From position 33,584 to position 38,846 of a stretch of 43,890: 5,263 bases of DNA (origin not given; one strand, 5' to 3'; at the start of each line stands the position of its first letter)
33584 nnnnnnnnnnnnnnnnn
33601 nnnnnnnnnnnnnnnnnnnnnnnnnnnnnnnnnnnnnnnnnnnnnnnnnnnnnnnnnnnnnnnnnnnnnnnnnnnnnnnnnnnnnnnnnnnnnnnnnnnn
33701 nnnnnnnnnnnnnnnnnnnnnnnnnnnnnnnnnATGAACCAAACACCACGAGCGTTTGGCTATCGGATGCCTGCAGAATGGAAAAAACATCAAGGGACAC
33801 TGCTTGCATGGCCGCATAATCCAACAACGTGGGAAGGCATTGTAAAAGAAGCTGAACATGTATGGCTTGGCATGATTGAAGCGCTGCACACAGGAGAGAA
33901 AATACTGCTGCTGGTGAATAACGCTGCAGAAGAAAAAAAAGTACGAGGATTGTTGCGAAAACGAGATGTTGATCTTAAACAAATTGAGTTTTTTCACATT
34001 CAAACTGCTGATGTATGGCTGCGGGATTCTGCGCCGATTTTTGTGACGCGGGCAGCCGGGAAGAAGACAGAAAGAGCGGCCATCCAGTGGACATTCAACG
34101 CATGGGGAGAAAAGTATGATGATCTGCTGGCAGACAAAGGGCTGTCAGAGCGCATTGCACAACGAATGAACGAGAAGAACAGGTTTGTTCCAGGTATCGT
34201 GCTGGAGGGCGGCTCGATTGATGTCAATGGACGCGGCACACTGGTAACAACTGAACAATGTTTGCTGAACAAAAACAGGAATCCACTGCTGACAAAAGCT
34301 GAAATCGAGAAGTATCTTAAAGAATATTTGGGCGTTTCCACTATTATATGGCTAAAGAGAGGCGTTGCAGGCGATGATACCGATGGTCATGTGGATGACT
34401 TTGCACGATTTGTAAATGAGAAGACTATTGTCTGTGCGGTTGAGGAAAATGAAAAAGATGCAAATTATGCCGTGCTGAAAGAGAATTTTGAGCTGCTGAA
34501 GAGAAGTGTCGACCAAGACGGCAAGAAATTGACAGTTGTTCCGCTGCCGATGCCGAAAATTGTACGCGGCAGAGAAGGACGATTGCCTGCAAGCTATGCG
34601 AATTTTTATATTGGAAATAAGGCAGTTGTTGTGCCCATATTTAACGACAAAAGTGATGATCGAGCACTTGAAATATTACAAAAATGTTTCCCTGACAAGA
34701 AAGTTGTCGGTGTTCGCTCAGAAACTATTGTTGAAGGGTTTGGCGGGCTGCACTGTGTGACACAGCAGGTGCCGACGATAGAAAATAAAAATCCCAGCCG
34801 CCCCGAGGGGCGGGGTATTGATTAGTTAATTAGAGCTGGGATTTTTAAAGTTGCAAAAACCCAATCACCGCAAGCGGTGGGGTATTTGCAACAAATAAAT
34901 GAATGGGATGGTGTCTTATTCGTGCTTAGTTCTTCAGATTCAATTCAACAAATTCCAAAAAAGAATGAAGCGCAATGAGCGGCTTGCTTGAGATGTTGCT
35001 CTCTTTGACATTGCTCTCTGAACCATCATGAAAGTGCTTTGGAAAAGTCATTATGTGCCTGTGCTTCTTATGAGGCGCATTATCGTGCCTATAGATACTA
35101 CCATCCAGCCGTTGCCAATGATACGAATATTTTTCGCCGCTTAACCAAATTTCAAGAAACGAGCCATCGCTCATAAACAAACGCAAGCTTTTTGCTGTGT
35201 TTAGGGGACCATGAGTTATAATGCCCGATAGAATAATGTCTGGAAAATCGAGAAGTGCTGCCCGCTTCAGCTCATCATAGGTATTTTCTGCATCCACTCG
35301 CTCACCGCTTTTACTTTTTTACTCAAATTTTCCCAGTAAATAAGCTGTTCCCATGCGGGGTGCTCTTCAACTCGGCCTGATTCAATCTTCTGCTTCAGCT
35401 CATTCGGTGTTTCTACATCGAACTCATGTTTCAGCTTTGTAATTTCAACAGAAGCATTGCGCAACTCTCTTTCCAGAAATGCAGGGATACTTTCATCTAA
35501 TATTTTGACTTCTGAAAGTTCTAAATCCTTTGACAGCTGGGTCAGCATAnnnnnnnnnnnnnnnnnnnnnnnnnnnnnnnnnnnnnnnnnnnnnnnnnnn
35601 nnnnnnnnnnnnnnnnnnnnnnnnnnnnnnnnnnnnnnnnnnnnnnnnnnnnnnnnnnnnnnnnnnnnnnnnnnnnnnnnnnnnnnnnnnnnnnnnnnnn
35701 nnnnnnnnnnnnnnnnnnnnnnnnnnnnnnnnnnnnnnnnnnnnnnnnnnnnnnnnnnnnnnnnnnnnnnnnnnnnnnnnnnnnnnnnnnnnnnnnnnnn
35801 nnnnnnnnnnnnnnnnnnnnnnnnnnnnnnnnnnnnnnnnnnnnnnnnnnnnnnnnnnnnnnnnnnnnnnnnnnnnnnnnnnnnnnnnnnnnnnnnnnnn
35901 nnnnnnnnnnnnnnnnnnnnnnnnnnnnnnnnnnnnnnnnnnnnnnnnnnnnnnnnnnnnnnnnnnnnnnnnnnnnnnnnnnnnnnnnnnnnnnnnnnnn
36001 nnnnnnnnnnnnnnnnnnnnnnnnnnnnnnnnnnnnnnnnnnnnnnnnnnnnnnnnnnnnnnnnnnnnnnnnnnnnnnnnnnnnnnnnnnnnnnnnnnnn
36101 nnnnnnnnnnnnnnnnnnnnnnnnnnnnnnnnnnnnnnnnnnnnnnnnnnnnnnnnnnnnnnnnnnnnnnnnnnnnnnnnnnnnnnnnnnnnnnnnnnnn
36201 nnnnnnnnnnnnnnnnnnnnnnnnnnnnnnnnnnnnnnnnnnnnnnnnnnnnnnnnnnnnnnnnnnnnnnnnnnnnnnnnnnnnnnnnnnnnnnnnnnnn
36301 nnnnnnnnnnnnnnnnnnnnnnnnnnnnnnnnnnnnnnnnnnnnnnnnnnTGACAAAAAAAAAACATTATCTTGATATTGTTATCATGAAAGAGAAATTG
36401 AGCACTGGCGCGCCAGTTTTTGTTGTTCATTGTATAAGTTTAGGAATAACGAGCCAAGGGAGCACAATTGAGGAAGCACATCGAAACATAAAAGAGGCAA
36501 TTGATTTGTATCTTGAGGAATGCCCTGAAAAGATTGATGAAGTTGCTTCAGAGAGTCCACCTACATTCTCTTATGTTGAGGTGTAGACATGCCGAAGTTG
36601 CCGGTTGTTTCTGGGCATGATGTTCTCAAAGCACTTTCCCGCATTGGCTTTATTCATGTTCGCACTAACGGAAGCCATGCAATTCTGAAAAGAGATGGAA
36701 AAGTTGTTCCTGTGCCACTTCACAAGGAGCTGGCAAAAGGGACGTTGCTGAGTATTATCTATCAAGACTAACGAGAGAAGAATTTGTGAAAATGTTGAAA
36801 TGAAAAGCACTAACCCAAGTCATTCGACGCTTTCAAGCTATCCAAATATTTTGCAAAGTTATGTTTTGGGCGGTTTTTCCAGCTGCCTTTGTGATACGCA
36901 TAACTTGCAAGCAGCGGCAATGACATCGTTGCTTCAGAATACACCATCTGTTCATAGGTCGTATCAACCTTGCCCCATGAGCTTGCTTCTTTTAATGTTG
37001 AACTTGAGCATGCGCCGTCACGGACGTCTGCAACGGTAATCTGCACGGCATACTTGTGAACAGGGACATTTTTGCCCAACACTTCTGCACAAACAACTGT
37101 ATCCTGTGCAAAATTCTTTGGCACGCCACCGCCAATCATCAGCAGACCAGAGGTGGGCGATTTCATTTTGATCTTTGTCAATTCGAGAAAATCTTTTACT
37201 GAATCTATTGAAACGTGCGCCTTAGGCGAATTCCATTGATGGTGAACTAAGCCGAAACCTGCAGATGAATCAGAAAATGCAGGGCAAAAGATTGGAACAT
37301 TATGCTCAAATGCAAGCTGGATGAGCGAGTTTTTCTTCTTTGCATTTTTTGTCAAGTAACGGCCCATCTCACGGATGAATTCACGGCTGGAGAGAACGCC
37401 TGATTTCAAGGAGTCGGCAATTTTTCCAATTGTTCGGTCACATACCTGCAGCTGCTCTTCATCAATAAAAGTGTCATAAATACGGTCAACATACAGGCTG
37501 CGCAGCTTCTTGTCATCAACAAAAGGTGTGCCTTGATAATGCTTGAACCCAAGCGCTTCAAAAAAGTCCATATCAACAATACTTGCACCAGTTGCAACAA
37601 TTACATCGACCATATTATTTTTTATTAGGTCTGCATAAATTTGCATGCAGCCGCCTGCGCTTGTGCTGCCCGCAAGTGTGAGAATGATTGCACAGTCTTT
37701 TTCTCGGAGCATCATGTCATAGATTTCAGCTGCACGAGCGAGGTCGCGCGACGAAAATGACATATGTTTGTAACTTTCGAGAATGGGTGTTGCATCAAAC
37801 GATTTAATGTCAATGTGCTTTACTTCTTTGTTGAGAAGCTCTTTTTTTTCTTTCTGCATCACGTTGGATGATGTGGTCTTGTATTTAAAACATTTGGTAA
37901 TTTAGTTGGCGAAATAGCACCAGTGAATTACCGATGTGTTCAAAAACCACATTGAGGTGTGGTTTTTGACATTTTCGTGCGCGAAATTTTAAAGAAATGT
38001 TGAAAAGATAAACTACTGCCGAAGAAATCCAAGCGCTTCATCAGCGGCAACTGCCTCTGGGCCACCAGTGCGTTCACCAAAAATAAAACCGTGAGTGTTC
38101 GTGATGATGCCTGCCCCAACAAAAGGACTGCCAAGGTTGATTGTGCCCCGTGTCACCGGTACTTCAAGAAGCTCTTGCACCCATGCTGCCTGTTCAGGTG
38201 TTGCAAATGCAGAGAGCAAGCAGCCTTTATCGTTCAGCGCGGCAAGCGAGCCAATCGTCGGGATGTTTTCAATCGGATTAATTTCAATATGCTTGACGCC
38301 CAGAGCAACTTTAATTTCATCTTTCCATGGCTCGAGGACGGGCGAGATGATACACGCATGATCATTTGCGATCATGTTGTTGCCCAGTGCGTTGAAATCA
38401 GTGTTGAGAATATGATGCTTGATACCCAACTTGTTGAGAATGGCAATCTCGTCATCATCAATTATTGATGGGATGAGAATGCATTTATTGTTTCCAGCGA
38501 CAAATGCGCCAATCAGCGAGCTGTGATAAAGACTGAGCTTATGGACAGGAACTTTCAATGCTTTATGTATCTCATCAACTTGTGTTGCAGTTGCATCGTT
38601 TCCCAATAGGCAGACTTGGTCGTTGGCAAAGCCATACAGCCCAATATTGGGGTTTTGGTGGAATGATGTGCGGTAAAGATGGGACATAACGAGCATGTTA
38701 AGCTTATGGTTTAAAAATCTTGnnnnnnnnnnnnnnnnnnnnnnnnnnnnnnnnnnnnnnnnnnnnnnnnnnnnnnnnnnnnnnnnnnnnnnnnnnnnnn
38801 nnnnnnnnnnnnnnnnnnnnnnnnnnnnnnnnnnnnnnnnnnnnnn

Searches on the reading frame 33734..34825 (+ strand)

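Call 42: search_protein_families(library=pfam, max_evalue=0.001, proteins=[window:33734-34825:+])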
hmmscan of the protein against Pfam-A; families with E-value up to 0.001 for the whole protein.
window:33734-34825:+ (363 aa): 1 family
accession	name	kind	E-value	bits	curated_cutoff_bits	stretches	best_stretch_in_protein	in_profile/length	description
PF04371.20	PAD_porph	-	6.4e-123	410.5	25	1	11-347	1-321/321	Porphyromonas-type peptidyl-arginine deiminase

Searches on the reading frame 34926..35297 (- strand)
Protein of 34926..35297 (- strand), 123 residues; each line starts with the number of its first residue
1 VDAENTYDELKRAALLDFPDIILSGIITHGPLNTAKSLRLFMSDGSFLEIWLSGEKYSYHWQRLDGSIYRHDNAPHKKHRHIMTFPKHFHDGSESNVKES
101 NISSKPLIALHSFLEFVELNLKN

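Call 42: search_protein_families(library=pfam, max_evalue=0.001, proteins=[window:34926-35297:-])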
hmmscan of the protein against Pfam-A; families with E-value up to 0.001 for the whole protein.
window:34926-35297:- (123 aa): 1 family
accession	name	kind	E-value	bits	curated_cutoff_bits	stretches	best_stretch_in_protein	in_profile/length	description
PF20126.4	TumE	-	4.7e-17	62.2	23.4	1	41-117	2-76/81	Toxin TumE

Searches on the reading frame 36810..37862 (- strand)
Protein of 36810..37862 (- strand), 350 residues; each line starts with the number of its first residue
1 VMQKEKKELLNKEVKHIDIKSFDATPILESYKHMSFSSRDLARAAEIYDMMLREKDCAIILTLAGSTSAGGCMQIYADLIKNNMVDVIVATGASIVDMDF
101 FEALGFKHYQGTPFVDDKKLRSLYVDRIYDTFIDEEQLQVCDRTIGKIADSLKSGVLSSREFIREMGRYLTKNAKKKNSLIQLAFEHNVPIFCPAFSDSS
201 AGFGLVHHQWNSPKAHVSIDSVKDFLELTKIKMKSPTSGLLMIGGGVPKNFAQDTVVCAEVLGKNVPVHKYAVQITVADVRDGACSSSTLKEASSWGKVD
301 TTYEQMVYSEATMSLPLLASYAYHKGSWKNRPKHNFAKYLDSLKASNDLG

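Call 42: search_protein_families(library=pfam, max_evalue=0.001, proteins=[window:36810-37862:-])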
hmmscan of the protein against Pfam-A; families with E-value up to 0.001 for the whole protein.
window:36810-37862:- (350 aa): 1 family
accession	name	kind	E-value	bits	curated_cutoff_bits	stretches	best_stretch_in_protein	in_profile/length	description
PF01916.23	DS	-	9.1e-95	317.7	27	1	27-321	2-287/288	Deoxyhypusine synthase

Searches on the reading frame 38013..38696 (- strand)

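Call 42: search_protein_families(library=pfam, max_evalue=0.001, proteins=[window:38013-38696:-])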
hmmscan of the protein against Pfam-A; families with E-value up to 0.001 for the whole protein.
window:38013-38696:- (227 aa): 1 family
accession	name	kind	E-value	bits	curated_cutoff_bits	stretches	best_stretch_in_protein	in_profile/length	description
PF01912.23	eIF-6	-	1.3e-51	175.3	25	1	9-203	1-196/197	eIF-6 family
